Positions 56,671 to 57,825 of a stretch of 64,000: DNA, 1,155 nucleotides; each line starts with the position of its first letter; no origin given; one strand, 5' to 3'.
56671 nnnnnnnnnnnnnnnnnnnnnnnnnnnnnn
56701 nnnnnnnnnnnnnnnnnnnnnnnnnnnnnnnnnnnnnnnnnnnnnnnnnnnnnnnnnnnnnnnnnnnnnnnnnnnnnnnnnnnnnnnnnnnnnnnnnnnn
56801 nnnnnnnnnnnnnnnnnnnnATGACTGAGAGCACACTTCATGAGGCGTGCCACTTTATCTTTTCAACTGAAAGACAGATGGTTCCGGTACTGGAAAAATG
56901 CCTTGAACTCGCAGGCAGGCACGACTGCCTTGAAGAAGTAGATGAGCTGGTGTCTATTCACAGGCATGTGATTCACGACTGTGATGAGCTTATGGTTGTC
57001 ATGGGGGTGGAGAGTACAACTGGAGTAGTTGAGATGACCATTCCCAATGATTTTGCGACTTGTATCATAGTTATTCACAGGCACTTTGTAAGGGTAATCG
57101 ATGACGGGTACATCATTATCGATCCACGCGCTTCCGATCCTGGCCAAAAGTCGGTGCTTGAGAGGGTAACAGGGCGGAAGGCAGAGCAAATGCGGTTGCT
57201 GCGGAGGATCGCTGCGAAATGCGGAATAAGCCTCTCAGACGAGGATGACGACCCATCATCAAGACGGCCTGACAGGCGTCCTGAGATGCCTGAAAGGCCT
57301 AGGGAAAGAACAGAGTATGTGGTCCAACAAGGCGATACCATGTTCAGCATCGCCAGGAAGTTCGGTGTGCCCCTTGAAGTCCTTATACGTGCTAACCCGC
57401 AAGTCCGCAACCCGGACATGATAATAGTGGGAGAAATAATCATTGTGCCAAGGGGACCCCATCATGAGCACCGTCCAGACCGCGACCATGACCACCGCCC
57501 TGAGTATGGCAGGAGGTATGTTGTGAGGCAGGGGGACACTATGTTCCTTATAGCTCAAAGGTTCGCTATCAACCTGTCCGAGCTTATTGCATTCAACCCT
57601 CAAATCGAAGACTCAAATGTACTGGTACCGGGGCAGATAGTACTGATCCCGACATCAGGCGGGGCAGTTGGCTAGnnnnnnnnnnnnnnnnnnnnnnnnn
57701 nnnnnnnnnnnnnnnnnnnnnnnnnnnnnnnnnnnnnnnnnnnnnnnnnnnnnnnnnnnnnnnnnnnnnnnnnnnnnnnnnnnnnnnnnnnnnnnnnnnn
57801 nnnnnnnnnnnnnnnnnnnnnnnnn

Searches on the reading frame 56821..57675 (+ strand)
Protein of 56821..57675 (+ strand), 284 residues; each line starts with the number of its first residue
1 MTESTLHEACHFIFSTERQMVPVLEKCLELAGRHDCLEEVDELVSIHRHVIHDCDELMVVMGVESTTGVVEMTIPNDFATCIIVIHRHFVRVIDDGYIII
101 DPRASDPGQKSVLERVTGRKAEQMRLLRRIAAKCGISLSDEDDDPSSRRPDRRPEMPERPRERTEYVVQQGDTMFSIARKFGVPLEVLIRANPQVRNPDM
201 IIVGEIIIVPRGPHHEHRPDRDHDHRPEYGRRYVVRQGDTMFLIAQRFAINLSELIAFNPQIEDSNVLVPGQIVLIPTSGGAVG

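Call 3: search_protein_families(library=pfam, proteins=[window:56821-57675:+], max_evalue=0.1)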
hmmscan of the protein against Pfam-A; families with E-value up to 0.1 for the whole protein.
window:56821-57675:+ (284 aa): 6 families
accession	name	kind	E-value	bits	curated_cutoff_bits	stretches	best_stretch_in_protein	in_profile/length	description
PF01476.26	LysM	-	2.7e-27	94.9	20.9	2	166-210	1-43/43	LysM domain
PF23473.1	LysM3_LYK4_5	-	4.9e-08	33.4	29.3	1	166-193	5-32/48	LYK4/5 LysM3 domain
PF23446.1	LysM1_NFP_LYK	-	0.00022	22.5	36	1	240-278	17-55/60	NFP/LYK LysM1 domain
PF23457.1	LysM2_NFP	-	0.0016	18.9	36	0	233-277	8-54/56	NFP LysM2 domain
PF23577.1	LysM_RLK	-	0.01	16.3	27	0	168-195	5-32/44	LysM domain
PF23462.1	LysM3_NFP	-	0.039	14.9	28.1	0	166-194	5-33/48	NFP LysM3 domain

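Call 4: search_protein_families(library=ncbifam, proteins=[window:56821-57675:+], max_evalue=0.1)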
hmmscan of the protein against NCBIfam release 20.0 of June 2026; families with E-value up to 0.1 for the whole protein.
window:56821-57675:+ (284 aa): 16 families
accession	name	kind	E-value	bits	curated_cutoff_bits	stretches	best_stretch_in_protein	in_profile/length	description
TIGR02899.1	spore_safA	subfamily_domain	2.1e-30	104.4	67.85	2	168-210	1-43/44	SafA/ExsA family spore coat assembly protein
NF047755.1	LIC_10271_M23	exception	8.5e-12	45.2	180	2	160-218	21-78/207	LIC_10271 family cell wall hydrolase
NF008050.0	PRK10783.1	equivalog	4.9e-11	41.6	508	1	160-272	340-443/457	murein transglycosylase D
NF050804.1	CellDivDipMCaul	equivalog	8.4e-10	38.1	900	2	161-212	182-232/634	cell division endopeptidase DipM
NF042931.1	SAG1386_EF1546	equivalog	8.9e-10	38.9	80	2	151-201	97-149/158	SAG1386/EF1546 family surface-associated protein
NF041208.1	celldiv_DipM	equivalog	4.6e-08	32.7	740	2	165-211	185-229/419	cell division endopeptidase DipM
TIGR02907.1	spore_VI_D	equivalog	5.2e-08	32.8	169.85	2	232-277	301-344/344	stage VI sporulation protein D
NF047657.1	CellWlHdaseLepto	equivalog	3.5e-06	26.6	400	1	165-212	28-74/221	hypothetical protein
NF040883.1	amid_act_ActS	equivalog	4.8e-06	26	375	1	164-210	34-79/242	amidase activator ActS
NF010723.1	PRK14125.1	equivalog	7.7e-06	25.8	60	0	162-181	31-50/87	cell division suppressor protein YneA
NF008399.0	PRK11198.1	equivalog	2e-05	25.1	134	0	161-211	93-147/149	peptidoglycan-binding protein LysM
NF052398.1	Agg_Promo_Fact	equivalog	0.00017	21.8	170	0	164-212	29-76/202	aggregation-promoting factor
NF012230.0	LWXIA_domain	equivalog_domain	0.0002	21.4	33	0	164-181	3-20/74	LWXIA domain-containing protein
NF008652.0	PRK11649.1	equivalog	0.0004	19.2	341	0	158-185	90-117/439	murein DD-endopeptidase MepM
NF047924.1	VPA1263_T6SS_effector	exception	0.026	12.9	900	0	164-225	262-323/711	T6SS effector antibacterial DNase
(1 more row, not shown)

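Call 8: find_homologous_proteins(query=window:56821-57675:+)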
Query window:56821-57675:+ (284 aa): 80 proteins with E <= 0.001 among 659 candidates.
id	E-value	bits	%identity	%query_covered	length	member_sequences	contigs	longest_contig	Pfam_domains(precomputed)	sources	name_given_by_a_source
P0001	4.4e-185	631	99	100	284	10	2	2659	PF01476.27,PF23473.2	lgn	-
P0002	2.8e-148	511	76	100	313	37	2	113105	PF01476.27,PF23473.2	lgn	-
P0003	1.5e-147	508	83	100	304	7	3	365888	PF01476.27,PF23473.2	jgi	jgi:LysM repeat protein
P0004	1.9e-143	495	79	100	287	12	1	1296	PF01476.27,PF23473.2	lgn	-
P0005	1.9e-125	436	69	100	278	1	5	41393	PF01476.27,PF23473.2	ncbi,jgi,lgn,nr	ncbi:MAG TPA: LysM peptidoglycan-binding domain-containing protein [Firmicutes bacterium]|nr:LysM pe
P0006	1.0e-114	401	64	100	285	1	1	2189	PF01476.27,PF23473.2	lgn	-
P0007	2.1e-111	390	65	100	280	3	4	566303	PF01476.27,PF23473.2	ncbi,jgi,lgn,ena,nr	ncbi:MAG TPA: LysM peptidoglycan-binding domain-containing protein [Firmicutes bacterium]|jgi:LysM r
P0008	2.4e-111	390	62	100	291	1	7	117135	PF23446.2,PF01476.27,PF23473.2,PF23472.2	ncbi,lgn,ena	-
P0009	1.1e-107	377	62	100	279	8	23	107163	PF01476.27,PF23473.2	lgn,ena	-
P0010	9.5e-105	368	34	85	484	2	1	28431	PF12844.14,PF13384.13,PF23457.2,PF01476.27,PF23462.2,PF23472.2,PF22310.3,PF13613.13,PF23446.2,PF12116.15,PF23473.2,PF06114.20,PF23577.2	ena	-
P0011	1.2e-100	354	57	100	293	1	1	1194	PF01476.27,PF23462.2,PF23473.2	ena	-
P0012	2.9e-84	301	41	53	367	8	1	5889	PF12844.14,PF23457.2,PF01476.27,PF23462.2,PF23472.2,PF22310.3,PF13613.13,PF23446.2,PF25591.2,PF23473.2,PF06114.20,PF23577.2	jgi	jgi:peptidoglycan endopeptidase LytF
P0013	1.3e-79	285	51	98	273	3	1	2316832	PF23446.2,PF01476.27,PF23473.2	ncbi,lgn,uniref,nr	ncbi:MAG: LysM peptidoglycan-binding domain-containing protein [Candidatus Fermentithermobacillus ca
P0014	1.4e-78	282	41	51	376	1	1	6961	PF12844.14,PF23446.2,PF23457.2,PF01476.27,PF01381.29,PF23462.2,PF23473.2,PF23472.2,PF22310.3,PF23577.2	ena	-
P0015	4.5e-78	280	46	42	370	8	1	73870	PF12844.14,PF23446.2,PF23457.2,PF01476.27,PF23462.2,PF23473.2,PF23472.2,PF22310.3,PF23577.2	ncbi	-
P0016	8.8e-78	279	43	39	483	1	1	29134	PF13510.12,PF05489.19,PF23446.2,PF23457.2,PF01476.27,PF23473.2,PF23472.2,PF22310.3,PF23577.2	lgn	-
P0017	5.7e-76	273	49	100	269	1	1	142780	PF01476.27,PF23473.2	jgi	-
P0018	2.5e-75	271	43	40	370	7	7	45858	PF23446.2,PF23457.2,PF01476.27,PF23462.2,PF23473.2,PF23472.2,PF22310.3,PF23577.2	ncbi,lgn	-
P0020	1.4e-71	259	49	40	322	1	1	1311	PF13613.13,PF23446.2,PF23457.2,PF01476.27,PF25591.2,PF23462.2,PF23473.2,PF23472.2,PF22310.3,PF23577.2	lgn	-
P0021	1.6e-70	256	41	54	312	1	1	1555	PF13613.13,PF23446.2,PF23457.2,PF01476.27,PF23462.2,PF23473.2,PF23472.2,PF22310.3,PF23577.2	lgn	-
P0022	8.0e-67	243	42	61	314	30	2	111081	PF12844.14,PF23457.2,PF01476.27,PF23462.2,PF23472.2,PF22310.3,PF13613.13,PF05489.19,PF23446.2,PF23473.2,PF06114.20,PF23577.2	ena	-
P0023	4.0e-65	238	50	39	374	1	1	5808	PF13613.13,PF23446.2,PF23457.2,PF01476.27,PF23462.2,PF23473.2,PF22310.3,PF23577.2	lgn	-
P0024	1.2e-64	236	52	42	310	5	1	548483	PF23446.2,PF23457.2,PF01476.27,PF23462.2,PF23473.2,PF23472.2,PF22310.3,PF23577.2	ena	-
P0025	4.5e-62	228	46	40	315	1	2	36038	PF23446.2,PF23457.2,PF01476.27,PF23462.2,PF23473.2,PF23472.2,PF22310.3,PF23577.2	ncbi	-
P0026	4.7e-62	228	39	100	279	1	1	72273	PF01476.27,PF23473.2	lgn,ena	-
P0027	1.7e-59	219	32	84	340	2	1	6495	PF23446.2,PF23457.2,PF01476.27,PF23462.2,PF23473.2,PF23472.2,PF22310.3,PF23577.2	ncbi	-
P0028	9.9e-57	210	40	100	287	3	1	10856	PF01476.27,PF23473.2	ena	-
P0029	1.1e-53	200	38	100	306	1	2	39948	PF01476.27,PF23473.2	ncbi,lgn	-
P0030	2.5e-52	196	38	100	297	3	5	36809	PF01476.27,PF23473.2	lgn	-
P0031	3.7e-50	189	42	52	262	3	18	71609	PF13613.13,PF23446.2,PF23457.2,PF01476.27,PF23462.2,PF23473.2,PF23472.2,PF22310.3,PF23577.2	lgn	-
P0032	3.9e-50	189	39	97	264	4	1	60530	PF23457.2,PF01476.27,PF23462.2,PF23473.2,PF23577.2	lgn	-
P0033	5.2e-50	188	49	40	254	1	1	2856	PF23446.2,PF23457.2,PF01476.27,PF23462.2,PF23473.2,PF23472.2,PF22310.3,PF23577.2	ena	-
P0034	6.4e-50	188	50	40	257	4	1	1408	PF13613.13,PF23446.2,PF23457.2,PF01476.27,PF25591.2,PF23462.2,PF23473.2,PF23472.2,PF22310.3,PF23577.2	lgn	-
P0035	5.3e-49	185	35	100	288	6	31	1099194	PF01476.27,PF23473.2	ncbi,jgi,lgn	ncbi:MAG: LysM peptidoglycan-binding domain-containing protein [Bacillota bacterium]|jgi:spore coat 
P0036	6.4e-48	181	38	96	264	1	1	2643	PF23457.2,PF01476.27,PF23473.2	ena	-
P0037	1.1e-47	181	42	53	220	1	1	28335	PF23446.2,PF01476.27,PF23462.2,PF23473.2,PF23472.2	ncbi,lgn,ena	-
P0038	1.2e-47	181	36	100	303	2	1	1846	PF01476.27,PF23473.2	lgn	-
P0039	1.8e-47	180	37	100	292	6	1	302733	PF01476.27,PF23473.2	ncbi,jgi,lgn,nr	ncbi:MAG TPA: SafA/ExsA family spore coat assembly protein [Firmicutes bacterium]|jgi:spore coat ass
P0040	3.3e-47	179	37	100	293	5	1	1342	PF01476.27,PF23473.2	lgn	-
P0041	5.9e-47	178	34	99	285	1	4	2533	PF01476.27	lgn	-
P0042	1.6e-45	174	35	100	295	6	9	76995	PF01476.27,PF23473.2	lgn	-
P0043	1.7e-45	173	48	41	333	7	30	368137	PF05489.19,PF23446.2,PF23457.2,PF01476.27,PF23473.2,PF23577.2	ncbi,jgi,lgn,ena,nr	ncbi:MAG TPA: SafA/ExsA family spore coat assembly protein [Bacillota bacterium]|nr:SafA/ExsA family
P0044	2.6e-45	173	31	77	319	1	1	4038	PF13613.13,PF05489.19,PF23446.2,PF23457.2,PF01476.27,PF23473.2,PF23472.2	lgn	-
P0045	8.2e-45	171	36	100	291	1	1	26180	PF01476.27,PF23473.2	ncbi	-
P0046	2.3e-44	170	38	96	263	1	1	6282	PF23457.2,PF01476.27,PF23473.2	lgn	-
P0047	8.9e-44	168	46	41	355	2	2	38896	PF12844.14,PF05489.19,PF23446.2,PF01476.27,PF23473.2,PF22310.3,PF23577.2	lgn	-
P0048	4.2e-43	166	36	98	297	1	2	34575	PF01476.27,PF23473.2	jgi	jgi:spore coat assembly protein SafA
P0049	1.9e-42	164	44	41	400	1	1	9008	PF12844.14,PF05489.19,PF23446.2,PF01476.27,PF01381.29,PF23473.2,PF22310.3,PF23577.2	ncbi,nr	ncbi:MAG TPA: SafA/ExsA family spore coat assembly protein [Bacillota bacterium]|nr:SafA/ExsA family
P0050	1.4e-41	161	45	44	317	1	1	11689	PF13613.13,PF05489.19,PF23446.2,PF01476.27,PF23473.2,PF26349.1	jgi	jgi:spore coat assembly protein SafA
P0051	1.4e-40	157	43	39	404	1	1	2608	PF23446.2,PF23457.2,PF01476.27,PF23473.2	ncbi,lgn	-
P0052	2.8e-39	153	49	40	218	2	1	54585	PF13613.13,PF23446.2,PF01476.27,PF23462.2,PF23473.2,PF23577.2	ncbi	ncbi:MAG TPA: SafA/ExsA family spore coat assembly protein [Thermaerobacter sp.]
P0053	6.0e-39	152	37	100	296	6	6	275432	PF01476.27,PF23473.2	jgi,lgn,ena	-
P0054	3.6e-38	149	41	39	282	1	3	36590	PF05489.19,PF23446.2,PF23457.2,PF01476.27,PF23462.2,PF23473.2,PF23577.2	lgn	-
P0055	2.5e-37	147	49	39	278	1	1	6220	PF01476.27,PF23473.2,PF26349.1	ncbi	-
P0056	8.6e-37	145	45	50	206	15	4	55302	PF13613.13,PF23446.2,PF23457.2,PF01476.27,PF23462.2,PF23473.2,PF23472.2,PF22310.3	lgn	-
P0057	1.5e-36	144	48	40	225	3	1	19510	PF13613.13,PF23446.2,PF01476.27,PF23462.2,PF23473.2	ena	-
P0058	5.5e-36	142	47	45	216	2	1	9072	PF13613.13,PF23446.2,PF23457.2,PF01476.27,PF23462.2,PF23473.2,PF23472.2,PF23577.2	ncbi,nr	ncbi:MAG: peptidoglycan-binding protein LysM [Bacillota bacterium]|nr:MAG: peptidoglycan-binding pro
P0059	2.5e-34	137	49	41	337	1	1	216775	PF05489.19,PF23446.2,PF23457.2,PF01476.27,PF23473.2,PF23472.2,PF23577.2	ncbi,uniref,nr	ncbi:LysM peptidoglycan-binding domain-containing protein [Serpentinicella sp. ANB-PHB4]|uniref:LysM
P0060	9.6e-33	132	41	54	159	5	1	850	PF23446.2,PF01476.27,PF23473.2,PF23472.2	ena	-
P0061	1.2e-31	128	42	44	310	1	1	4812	PF23446.2,PF23457.2,PF01476.27,PF23473.2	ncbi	-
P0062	1.5e-30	124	51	40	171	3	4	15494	PF23446.2,PF01476.27,PF23462.2,PF23473.2,PF23472.2,PF23577.2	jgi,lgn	jgi:spore coat assembly protein SafA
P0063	6.7e-30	122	45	40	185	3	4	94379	PF23446.2,PF23457.2,PF01476.27,PF23462.2,PF23473.2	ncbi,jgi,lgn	-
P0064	3.5e-29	120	50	40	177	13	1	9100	PF13613.13,PF05489.19,PF23446.2,PF23457.2,PF01476.27,PF23473.2,PF23472.2,PF23577.2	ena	-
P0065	2.1e-27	114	48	39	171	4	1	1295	PF23446.2,PF23457.2,PF01476.27,PF23462.2,PF23473.2,PF23577.2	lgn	-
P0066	2.4e-21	94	35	40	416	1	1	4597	PF23446.2,PF01476.27,PF23462.2,PF23473.2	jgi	jgi:spore coat assembly protein SafA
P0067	2.3e-20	91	39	48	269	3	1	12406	PF01476.27,PF23473.2,PF23472.2,PF23577.2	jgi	-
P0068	8.3e-18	83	39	50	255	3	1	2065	PF23446.2,PF01476.27,PF23473.2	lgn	-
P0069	1.3e-14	72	32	43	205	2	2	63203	PF23446.2,PF01476.27,PF23462.2,PF23473.2,PF23472.2,PF23577.2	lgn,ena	-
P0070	9.7e-14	69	29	55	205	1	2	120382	PF23446.2,PF01476.27,PF23462.2,PF23473.2,PF23472.2,PF23577.2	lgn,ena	-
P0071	8.4e-10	56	43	39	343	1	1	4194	PF01183.27,PF01476.27,PF23473.2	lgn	-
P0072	5.3e-9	54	63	16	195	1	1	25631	PF01476.27,PF23473.2,PF26349.1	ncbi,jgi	ncbi:MAG: LysM peptidoglycan-binding domain-containing protein [Limnochordia bacterium]|jgi:spore co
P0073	4.0e-8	51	29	62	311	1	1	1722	PF23446.2,PF23457.2,PF01476.27,PF23462.2,PF23473.2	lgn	-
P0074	4.9e-8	51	49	23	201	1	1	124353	PF01476.27,PF26349.1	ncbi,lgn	ncbi:MAG: LysM peptidoglycan-binding domain-containing protein [Bacillota bacterium]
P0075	1.1e-7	49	57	17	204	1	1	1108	PF01476.27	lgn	-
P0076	1.8e-7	49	55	17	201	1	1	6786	PF01476.27,PF26349.1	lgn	-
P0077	6.7e-7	47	55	17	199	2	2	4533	PF01476.27,PF26349.1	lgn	-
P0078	2.7e-6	45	58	16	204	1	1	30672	PF01476.27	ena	-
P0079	2.1e-5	42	32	47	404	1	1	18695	PF01551.30,PF01476.27,PF23473.2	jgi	jgi:murein DD-endopeptidase MepM/ murein hydrolase activator NlpD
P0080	1.1e-4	40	39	25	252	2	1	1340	PF01551.30,PF01476.27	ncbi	-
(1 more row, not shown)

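Call 9: find_encoding_contigs(protein=P0013, flank=5000, max_places=2)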
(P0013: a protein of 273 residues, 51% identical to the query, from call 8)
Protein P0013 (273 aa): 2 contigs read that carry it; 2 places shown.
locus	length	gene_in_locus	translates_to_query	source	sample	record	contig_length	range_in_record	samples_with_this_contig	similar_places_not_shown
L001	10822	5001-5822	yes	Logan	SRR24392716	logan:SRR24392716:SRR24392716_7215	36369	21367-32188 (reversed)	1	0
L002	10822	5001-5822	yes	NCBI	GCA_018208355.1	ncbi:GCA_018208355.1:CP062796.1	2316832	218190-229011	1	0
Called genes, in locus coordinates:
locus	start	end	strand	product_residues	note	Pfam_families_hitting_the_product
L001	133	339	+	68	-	-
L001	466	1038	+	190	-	PF00004:AAA (weak), PF17866:AAA_lid_6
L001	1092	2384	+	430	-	PF13167:GTP-bdg_N, PF16360:GTP-bdg_M, PF01926:MMR_HSR1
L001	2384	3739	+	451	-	PF06838:Met_gamma_lyase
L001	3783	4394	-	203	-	PF01726:LexA_DNA_bind, PF12802:MarR_2 (weak), PF00717:Peptidase_S24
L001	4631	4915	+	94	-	-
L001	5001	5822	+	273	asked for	PF23446:LysM1_NFP_LYK (faint), PF01476:LysM, PF23473:LysM3_LYK4_5 (faint), PF01476:LysM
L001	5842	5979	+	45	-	-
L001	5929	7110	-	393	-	PF08239:SH3_3 (faint), PF18348:SH3_16, PF00877:NLPC_P60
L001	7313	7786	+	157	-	-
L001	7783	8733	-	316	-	PF00005:ABC_tran, PF02463:SMC_N (weak), PF08352:oligo_HPY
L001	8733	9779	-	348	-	PF00005:ABC_tran, PF13304:AAA_21 (weak), PF08352:oligo_HPY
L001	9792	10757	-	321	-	PF12911:OppC_N (weak), PF00528:BPD_transp_1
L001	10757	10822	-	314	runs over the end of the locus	PF19300:BPD_transp_1_N (weak), PF00528:BPD_transp_1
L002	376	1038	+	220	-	PF00004:AAA, PF17866:AAA_lid_6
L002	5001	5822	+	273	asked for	PF23446:LysM1_NFP_LYK (faint), PF01476:LysM, PF23473:LysM3_LYK4_5 (faint), PF01476:LysM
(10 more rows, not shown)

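Call 10: find_encoding_contigs(protein=P0035, flank=5000, max_places=2)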
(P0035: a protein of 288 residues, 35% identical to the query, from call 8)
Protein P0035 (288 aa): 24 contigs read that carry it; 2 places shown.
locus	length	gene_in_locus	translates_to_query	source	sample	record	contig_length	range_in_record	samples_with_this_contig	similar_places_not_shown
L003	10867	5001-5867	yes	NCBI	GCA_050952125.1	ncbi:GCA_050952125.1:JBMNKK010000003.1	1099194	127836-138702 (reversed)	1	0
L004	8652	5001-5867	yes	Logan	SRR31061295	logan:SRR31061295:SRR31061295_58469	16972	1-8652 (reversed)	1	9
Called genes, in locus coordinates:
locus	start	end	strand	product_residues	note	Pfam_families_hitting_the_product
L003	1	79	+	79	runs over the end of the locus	PF04945:YHS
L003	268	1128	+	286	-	PF01078:Mg_chelatase (faint), PF00004:AAA, PF17866:AAA_lid_6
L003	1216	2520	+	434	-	PF02421:FeoB_N (faint), PF13167:GTP-bdg_N, PF16360:GTP-bdg_M, PF01926:MMR_HSR1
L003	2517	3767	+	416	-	PF06838:Met_gamma_lyase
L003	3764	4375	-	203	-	PF01726:LexA_DNA_bind, PF12802:MarR_2 (weak), PF00717:Peptidase_S24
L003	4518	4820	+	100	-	-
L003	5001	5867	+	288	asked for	PF01476:LysM, PF23473:LysM3_LYK4_5 (faint), PF01476:LysM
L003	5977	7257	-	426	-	PF06347:SH3_4 (faint), PF08239:SH3_3 (faint), PF18348:SH3_16 (weak), PF00877:NLPC_P60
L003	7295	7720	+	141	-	-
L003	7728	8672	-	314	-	PF02463:SMC_N (weak), PF00005:ABC_tran, PF08352:oligo_HPY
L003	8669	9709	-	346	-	PF00005:ABC_tran, PF13304:AAA_21 (weak), PF08352:oligo_HPY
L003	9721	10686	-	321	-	PF12911:OppC_N, PF00528:BPD_transp_1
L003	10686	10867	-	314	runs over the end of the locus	PF19300:BPD_transp_1_N (weak), PF00528:BPD_transp_1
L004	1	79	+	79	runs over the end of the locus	PF04945:YHS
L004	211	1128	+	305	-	PF01078:Mg_chelatase (faint), PF00004:AAA, PF17866:AAA_lid_6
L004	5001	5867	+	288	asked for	PF01476:LysM, PF23473:LysM3_LYK4_5 (faint), PF01476:LysM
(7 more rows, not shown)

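Call 11: find_encoding_contigs(protein=P0039, flank=5000, max_places=2)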
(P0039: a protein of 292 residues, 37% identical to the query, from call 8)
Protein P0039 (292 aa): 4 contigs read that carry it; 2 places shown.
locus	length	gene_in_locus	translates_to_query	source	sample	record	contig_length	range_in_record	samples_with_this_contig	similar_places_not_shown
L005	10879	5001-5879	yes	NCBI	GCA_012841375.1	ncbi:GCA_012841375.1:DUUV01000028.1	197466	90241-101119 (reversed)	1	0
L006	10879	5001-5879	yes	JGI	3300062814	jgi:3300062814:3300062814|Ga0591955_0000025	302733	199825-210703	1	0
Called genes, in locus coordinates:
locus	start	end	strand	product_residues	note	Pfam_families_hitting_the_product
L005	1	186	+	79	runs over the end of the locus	PF04945:YHS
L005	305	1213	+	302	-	PF13401:AAA_22 (faint), PF00004:AAA, PF17866:AAA_lid_6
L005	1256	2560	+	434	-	PF13167:GTP-bdg_N, PF16360:GTP-bdg_M, PF01926:MMR_HSR1, PF02421:FeoB_N (faint), PF19275:HflX_C (weak)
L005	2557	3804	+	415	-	PF06838:Met_gamma_lyase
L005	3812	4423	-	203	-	PF01726:LexA_DNA_bind, PF12802:MarR_2 (weak), PF00717:Peptidase_S24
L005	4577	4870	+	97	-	-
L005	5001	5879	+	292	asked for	PF01476:LysM, PF23473:LysM3_LYK4_5 (faint), PF01476:LysM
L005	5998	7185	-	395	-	PF06347:SH3_4 (faint), PF18348:SH3_16 (weak), PF08239:SH3_3 (weak), PF23795:SH3_YKFC_2nd (weak), PF00877:NLPC_P60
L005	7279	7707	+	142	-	-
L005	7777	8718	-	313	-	PF00005:ABC_tran, PF02463:SMC_N, PF08352:oligo_HPY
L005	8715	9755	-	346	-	PF00005:ABC_tran, PF13304:AAA_21 (weak), PF08352:oligo_HPY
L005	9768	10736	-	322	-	PF12911:OppC_N, PF00528:BPD_transp_1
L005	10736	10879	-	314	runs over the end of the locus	PF19300:BPD_transp_1_N (faint), PF00528:BPD_transp_1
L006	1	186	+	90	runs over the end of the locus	PF04945:YHS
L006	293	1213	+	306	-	PF13401:AAA_22 (faint), PF00004:AAA, PF17866:AAA_lid_6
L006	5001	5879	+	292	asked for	PF01476:LysM, PF23473:LysM3_LYK4_5 (faint), PF01476:LysM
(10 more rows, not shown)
